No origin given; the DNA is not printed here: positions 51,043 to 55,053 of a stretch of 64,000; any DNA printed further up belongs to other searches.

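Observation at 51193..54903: Giant secreted metzincin with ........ repeats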

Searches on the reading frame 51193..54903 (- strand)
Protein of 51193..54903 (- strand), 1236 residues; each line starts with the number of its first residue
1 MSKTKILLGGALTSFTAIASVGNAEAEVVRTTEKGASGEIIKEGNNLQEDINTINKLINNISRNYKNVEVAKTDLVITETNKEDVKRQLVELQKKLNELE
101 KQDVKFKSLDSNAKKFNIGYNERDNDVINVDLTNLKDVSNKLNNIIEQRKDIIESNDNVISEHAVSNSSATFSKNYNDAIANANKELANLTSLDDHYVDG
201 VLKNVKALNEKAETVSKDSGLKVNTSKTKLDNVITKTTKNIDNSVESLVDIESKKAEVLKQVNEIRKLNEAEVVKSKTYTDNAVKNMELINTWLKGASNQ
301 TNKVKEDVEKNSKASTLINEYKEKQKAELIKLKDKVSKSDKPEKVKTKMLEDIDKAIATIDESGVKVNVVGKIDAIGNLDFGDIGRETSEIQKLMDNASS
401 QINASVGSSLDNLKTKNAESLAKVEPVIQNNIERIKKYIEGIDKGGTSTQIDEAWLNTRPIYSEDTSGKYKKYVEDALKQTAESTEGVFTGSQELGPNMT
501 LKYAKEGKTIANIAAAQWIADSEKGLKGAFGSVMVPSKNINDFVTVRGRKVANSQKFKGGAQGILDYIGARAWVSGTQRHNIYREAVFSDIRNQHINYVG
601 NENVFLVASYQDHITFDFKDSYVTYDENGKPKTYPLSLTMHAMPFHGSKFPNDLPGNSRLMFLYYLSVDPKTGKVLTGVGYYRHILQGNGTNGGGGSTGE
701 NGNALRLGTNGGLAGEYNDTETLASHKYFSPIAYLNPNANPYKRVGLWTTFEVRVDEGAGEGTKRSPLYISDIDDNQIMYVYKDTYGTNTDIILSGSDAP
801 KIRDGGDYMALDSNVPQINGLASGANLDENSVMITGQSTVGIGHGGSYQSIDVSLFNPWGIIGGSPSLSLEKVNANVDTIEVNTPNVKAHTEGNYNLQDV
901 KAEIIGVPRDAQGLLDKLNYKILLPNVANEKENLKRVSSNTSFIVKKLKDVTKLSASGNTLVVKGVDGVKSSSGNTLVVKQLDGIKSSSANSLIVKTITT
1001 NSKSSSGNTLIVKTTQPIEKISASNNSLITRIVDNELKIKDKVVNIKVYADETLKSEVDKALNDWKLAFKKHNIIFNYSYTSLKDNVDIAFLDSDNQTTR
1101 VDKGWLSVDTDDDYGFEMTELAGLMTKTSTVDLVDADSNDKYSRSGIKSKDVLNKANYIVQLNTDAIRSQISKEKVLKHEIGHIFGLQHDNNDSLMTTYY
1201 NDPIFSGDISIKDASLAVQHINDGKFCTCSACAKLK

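Call 3: search_protein_families(library=pfam, proteins=[window:51193-54903:-], max_evalue=1)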
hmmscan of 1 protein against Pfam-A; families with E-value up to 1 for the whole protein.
window:51193-54903:- (1236 aa): 6 families
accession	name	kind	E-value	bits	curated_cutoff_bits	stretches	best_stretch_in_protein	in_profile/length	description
PF00413.30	Peptidase_M10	-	3.3e-06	27.5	24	1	1075-1201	26-137/159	Matrixin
PF13688.12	Reprolysin_5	-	4.8e-05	24.1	27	1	1052-1195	59-163/196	Metallo-peptidase family M12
PF13574.12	Reprolysin_2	-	0.00051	20.4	27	1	1161-1194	113-146/195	Metallo-peptidase family M12B Reprolysin-like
PF13582.12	Reprolysin_3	-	0.001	20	22.4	1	1103-1190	40-123/123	Metallo-peptidase family M12B Reprolysin-like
PF13583.11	Reprolysin_4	-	0.0035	17.5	22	1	1168-1196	130-158/203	Metallo-peptidase family M12B Reprolysin-like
PF07998.17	Peptidase_M54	-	0.0081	16.6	24.4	1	1175-1197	147-169/194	Peptidase family M54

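Call 4: search_protein_families(library=ncbifam, proteins=[window:51193-54903:-], max_evalue=1)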
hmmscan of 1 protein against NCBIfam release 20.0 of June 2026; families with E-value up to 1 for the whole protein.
window:51193-54903:- (1236 aa): 2 families
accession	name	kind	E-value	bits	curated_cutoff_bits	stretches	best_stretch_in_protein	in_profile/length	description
NF033823.0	archmetzin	subfamily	0.0075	16.2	145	1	1149-1193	100-142/170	archaemetzincin family Zn-dependent metalloprotease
NF045487.1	ASRP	equivalog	0.14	10.7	300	1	44-419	117-497/593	archaea-specific SMC-related protein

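Call 8: search_dna_similar(query=window:51193-54903:-, collection=plasmids, mode=protein, max_rows=30)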
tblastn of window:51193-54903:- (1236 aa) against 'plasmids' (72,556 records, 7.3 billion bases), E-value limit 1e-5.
No match.

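Call 9: search_dna_similar(query=window:51193-54903:-, collection=phages, mode=protein, max_rows=15)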
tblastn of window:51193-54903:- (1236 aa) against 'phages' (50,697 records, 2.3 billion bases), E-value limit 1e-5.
No match.

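Call 10: find_homologous_proteins(query=window:51193-54903:-, max_evalue=0.001)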
Query window:51193-54903:- (1236 aa): 84 proteins with E <= 0.001 among 8000 candidates.
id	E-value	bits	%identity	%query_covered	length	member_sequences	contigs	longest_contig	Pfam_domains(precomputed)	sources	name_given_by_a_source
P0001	0.0e+0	2688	100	100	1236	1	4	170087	PF00413.31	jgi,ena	jgi:hypothetical protein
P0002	0.0e+0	2603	97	100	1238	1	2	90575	PF00413.31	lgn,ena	-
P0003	0.0e+0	2590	96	100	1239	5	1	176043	PF00413.31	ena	-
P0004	0.0e+0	2465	92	100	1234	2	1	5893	PF00413.31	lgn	-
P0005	0.0e+0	2249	82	100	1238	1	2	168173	PF00413.31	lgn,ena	-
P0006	0.0e+0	2248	82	100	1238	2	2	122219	PF00413.31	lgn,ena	-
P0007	0.0e+0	2118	78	100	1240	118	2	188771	PF00413.31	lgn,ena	-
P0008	0.0e+0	2098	77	100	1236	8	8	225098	PF00413.31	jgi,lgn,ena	jgi:hypothetical protein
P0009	0.0e+0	2096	77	100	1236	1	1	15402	PF00413.31,PF13688.13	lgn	-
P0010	0.0e+0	2095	81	100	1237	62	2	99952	PF00413.31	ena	-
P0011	0.0e+0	2093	77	100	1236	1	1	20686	PF00413.31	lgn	-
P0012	0.0e+0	2093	77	100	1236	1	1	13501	PF00413.31,PF13688.13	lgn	-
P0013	0.0e+0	1752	67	100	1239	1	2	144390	PF00413.31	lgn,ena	-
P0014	0.0e+0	1748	67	100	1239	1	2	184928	PF00413.31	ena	-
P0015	0.0e+0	1747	67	100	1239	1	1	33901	PF00413.31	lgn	-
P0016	0.0e+0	1745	67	100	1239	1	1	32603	PF00413.31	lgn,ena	-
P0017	0.0e+0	1742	67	100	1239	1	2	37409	PF00413.31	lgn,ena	-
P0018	0.0e+0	1741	67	100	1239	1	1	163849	PF00413.31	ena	-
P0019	0.0e+0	1741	67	100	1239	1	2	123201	PF00413.31,PF13688.13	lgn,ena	-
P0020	0.0e+0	1740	67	100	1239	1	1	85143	PF00413.31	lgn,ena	-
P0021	0.0e+0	1740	67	100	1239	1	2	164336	PF00413.31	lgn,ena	-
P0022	0.0e+0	1740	67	100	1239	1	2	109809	PF00413.31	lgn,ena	-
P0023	0.0e+0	1740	67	100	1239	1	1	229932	PF00413.31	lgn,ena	-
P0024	0.0e+0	1739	67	100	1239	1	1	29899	PF00413.31,PF13688.13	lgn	-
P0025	0.0e+0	1739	67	100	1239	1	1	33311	PF00413.31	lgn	-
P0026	0.0e+0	1738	67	100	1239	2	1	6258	PF00413.31,PF13688.13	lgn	-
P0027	0.0e+0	1738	67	100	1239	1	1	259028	PF00413.31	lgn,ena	-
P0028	0.0e+0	1737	67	100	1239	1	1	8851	PF00413.31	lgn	-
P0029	0.0e+0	1737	66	100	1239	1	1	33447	PF00413.31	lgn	-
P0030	0.0e+0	1737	67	100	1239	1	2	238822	PF00413.31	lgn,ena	-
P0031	0.0e+0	1733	66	100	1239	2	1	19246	PF00413.31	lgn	-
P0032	0.0e+0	1733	66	100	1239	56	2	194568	PF00413.31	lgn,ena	-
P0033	0.0e+0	1733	67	100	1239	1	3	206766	PF00413.31,PF13688.13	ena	-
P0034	0.0e+0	1732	66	100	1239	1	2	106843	PF00413.31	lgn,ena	-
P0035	0.0e+0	1731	66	100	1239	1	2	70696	PF00413.31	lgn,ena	-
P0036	0.0e+0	1731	67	100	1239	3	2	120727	PF00413.31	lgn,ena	-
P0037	0.0e+0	1730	66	100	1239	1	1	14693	PF00413.31,PF13688.13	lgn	-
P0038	0.0e+0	1729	66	100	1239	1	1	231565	PF00413.31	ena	-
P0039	0.0e+0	1729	66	100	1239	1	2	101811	PF00413.31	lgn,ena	-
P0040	0.0e+0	1729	66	100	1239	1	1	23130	PF00413.31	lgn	-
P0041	0.0e+0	1728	66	100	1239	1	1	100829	PF00413.31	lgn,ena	-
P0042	0.0e+0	1727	66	100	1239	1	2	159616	PF00413.31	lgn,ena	-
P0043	0.0e+0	1726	66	100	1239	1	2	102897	PF00413.31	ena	-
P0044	0.0e+0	1724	66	100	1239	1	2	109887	PF00413.31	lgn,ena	-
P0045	0.0e+0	1722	66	100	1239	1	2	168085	PF00413.31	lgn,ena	-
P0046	0.0e+0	1715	66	100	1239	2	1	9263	PF00413.31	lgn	-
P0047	0.0e+0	1712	66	100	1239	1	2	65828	PF00413.31,PF13688.13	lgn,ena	-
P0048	0.0e+0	1710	66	100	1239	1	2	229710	PF00413.31,PF13688.13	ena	-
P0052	0.0e+0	1090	55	82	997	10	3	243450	-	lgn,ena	-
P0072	0.0e+0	1061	52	82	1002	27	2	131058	-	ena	-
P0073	0.0e+0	1060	53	84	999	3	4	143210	-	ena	-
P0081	0.0e+0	1028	50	84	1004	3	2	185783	-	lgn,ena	-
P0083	4.5e-152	527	32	90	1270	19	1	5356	PF00413.31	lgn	-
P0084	1.3e-116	409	31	81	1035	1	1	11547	-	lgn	-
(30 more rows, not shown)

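Call 15: find_encoding_contigs(protein=P0001, flank=10000, max_places=4)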
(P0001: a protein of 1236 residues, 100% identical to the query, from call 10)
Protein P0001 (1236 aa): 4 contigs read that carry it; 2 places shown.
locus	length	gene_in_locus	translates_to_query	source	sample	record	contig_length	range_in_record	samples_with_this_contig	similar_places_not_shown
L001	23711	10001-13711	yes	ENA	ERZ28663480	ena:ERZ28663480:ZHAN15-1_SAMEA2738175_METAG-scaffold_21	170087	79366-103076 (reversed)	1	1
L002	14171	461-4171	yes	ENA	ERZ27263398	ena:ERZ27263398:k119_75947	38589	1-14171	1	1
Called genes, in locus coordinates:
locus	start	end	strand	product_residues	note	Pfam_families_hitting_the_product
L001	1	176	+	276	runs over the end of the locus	-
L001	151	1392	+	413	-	-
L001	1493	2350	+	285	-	-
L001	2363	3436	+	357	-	-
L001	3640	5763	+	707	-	-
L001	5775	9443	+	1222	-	-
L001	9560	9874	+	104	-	-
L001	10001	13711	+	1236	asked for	PF00413:Peptidase_M10 (weak)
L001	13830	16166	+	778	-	PF07517:SecA_DEAD, PF00270:DEAD (weak), PF01043:SecA_PP_bind, PF21090:P-loop_SecA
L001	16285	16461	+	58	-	-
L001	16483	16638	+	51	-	-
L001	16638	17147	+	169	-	-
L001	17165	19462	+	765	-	PF18877:SSSPR-51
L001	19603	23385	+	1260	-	PF02534:T4SS-DNA_transf, PF12696:TraG-D_C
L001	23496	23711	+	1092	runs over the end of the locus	PF18652:Adhesin_P1_N, PF17998:AgI_II_C2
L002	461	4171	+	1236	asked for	PF00413:Peptidase_M10 (weak)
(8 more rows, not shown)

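Call 32: find_related_loci(query=A1, collection=genome_contigs, flank=10000)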
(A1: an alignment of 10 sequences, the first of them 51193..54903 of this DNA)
Query A1 (1236 aa) in genome_contigs; peptide patterns used: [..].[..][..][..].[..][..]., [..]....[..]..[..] (x = any residue, [..] = any of these).
104 stretches matched a pattern, but none encodes a relative of the query by tblastn (E <= 1e-3).
